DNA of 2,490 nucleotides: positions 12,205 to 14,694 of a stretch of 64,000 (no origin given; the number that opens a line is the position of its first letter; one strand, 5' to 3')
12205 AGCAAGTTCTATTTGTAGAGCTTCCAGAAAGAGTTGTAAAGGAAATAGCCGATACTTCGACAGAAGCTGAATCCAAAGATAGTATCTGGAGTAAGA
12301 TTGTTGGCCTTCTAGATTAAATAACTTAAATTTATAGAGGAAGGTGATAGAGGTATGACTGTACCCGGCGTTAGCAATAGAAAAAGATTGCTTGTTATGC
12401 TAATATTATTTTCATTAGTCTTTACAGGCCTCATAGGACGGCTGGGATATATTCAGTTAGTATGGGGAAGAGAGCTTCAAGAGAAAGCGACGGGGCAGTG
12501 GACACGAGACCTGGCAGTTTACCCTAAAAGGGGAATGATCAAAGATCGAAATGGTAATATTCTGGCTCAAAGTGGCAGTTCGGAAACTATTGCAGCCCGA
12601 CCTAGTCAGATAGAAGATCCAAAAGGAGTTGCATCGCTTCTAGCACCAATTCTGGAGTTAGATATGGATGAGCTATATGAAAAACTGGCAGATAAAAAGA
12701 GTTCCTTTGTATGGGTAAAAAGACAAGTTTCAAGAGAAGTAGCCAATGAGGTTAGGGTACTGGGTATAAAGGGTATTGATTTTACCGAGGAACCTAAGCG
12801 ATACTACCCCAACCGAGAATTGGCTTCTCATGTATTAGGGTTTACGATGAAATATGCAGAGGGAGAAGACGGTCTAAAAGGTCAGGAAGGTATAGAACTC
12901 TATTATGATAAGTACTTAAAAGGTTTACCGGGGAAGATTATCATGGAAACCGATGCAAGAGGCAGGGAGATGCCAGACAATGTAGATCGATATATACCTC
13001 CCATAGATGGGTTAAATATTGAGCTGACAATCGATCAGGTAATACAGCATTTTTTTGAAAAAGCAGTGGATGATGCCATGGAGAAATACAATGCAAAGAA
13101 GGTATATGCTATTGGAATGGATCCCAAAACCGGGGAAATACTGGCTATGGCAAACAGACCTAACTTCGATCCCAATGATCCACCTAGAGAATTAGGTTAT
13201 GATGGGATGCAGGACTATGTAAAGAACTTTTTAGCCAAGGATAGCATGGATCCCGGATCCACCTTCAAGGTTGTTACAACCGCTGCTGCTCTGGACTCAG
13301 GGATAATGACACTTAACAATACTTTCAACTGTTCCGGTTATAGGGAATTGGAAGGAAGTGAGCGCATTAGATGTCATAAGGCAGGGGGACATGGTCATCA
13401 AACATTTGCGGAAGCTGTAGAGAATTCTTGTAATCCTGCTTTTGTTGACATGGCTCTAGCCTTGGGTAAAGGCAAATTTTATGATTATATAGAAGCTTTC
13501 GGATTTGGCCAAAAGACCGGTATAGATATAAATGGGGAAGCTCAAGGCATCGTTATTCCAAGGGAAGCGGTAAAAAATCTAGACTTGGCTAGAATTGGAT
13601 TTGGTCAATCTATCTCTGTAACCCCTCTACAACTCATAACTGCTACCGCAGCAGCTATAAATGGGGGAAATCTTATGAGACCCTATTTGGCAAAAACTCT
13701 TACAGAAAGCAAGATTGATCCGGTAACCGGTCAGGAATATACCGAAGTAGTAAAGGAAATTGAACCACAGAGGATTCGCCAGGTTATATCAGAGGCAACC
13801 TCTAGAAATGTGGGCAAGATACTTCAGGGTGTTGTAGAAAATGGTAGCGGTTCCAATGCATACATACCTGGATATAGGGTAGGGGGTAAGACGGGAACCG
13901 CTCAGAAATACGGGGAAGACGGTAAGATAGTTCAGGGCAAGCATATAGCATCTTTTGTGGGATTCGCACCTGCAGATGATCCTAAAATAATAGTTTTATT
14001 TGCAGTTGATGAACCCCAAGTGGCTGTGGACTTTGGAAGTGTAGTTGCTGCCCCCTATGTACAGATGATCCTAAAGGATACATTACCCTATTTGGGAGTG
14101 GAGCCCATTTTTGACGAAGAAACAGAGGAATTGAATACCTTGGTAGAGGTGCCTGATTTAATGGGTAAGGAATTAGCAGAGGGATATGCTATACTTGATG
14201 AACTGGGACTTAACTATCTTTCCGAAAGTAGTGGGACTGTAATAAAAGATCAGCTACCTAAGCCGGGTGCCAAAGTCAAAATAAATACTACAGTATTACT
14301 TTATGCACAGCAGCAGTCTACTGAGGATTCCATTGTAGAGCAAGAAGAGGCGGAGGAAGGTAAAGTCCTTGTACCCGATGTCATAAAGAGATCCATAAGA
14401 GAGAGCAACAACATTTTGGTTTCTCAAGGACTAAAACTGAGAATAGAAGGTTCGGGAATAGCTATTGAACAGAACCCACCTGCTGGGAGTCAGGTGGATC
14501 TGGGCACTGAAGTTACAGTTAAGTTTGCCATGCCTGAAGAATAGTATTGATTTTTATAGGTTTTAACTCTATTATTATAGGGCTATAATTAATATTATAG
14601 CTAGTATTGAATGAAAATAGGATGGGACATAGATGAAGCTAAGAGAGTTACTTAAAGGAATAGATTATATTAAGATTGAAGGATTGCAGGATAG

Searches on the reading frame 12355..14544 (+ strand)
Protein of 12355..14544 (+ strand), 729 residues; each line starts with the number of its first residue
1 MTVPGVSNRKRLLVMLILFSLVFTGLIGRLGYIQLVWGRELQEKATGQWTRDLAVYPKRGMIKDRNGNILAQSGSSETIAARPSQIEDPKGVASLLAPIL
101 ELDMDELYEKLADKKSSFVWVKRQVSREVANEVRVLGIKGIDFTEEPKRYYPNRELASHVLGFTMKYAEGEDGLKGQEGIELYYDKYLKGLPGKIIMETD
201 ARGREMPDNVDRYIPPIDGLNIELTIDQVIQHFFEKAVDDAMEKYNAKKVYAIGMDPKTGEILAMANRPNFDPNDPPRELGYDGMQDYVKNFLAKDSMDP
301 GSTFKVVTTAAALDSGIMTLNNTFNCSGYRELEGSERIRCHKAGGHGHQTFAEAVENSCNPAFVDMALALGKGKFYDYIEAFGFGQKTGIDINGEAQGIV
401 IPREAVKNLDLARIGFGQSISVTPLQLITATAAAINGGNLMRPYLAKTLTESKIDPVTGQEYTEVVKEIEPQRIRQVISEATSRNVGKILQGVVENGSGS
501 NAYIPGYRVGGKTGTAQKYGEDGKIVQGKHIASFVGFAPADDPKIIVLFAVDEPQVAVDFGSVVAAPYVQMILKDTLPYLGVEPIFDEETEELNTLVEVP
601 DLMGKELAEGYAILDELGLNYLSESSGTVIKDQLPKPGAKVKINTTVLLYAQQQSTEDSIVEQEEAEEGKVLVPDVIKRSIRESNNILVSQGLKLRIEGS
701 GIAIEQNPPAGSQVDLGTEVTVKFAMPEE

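Call 63: search_protein_families(library=ncbifam, proteins=[window:12355-14544:+], max_evalue=1e-10)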
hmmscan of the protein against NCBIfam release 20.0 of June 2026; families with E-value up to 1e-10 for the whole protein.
window:12355-14544:+ (729 aa): 16 families
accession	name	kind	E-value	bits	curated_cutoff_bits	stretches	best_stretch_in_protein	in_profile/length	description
TIGR02214.1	spoVD_pbp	equivalog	7.8e-207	688.5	688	1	11-651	1-634/636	stage V sporulation protein D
TIGR03423.1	pbp2_mrdA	equivalog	1.5e-110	370.5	455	1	11-576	2-590/593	penicillin-binding protein 2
NF053573.1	PBP2_PenA_Neis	exception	1.6e-91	307.6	1105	1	6-584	22-568/572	peptidoglycan D,D-transpeptidase PBP2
NF011685.0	PRK15105.1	subfamily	4.1e-73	246.9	737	1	6-585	20-566/588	peptidoglycan glycosyltransferase FtsI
NF038271.1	strep_PBP2X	exception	1.7e-65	221.6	1050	1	34-653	48-691/750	penicillin-binding protein PBP2X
NF008061.0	PRK10795.1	equivalog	2.3e-42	145.4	962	1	10-559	20-589/634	peptidoglycan DD-transpeptidase MrdA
NF051842.1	PBP4_5_Efaec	equivalog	3.5e-37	128.1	700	1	57-521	163-618/668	penicillin-binding protein PBP4(5)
NF038278.1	strep_PBP2B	exception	4.8e-28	98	975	1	220-548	305-649/678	penicillin-binding protein PBP2B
TIGR02074.1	PBP_1a_fam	subfamily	3.2e-25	88.9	508.75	1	218-540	222-497/535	PBP1A family penicillin-binding protein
NF033378.1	MECD_PBP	exception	2.6e-21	75.6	1450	1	58-448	152-560/678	PBP2a family beta-lactam-resistant peptidoglycan transpeptidase MecD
NF000406.1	MECB_PBP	exception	1.9e-19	69.5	1450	1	59-451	150-560/674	PBP2a family beta-lactam-resistant peptidoglycan transpeptidase MecB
NF000237.1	MECA_PBP2A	equivalog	6.2e-19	67.7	750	1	58-548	150-630/668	PBP2a family beta-lactam-resistant peptidoglycan transpeptidase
NF000407.1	MECC_PBP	exception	1.1e-17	63.6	1500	1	57-551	146-630/665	PBP2a family beta-lactam-resistant peptidoglycan transpeptidase MecC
NF000408.1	MECA2_pure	exception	5.6e-15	54.6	1525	1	55-552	147-634/668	PBP2a family beta-lactam-resistant peptidoglycan transpeptidase MecA2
NF000410.1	MECA1_pure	exception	2.4e-14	52.4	1480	1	58-548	149-628/666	PBP2a family beta-lactam-resistant peptidoglycan transpeptidase MecA1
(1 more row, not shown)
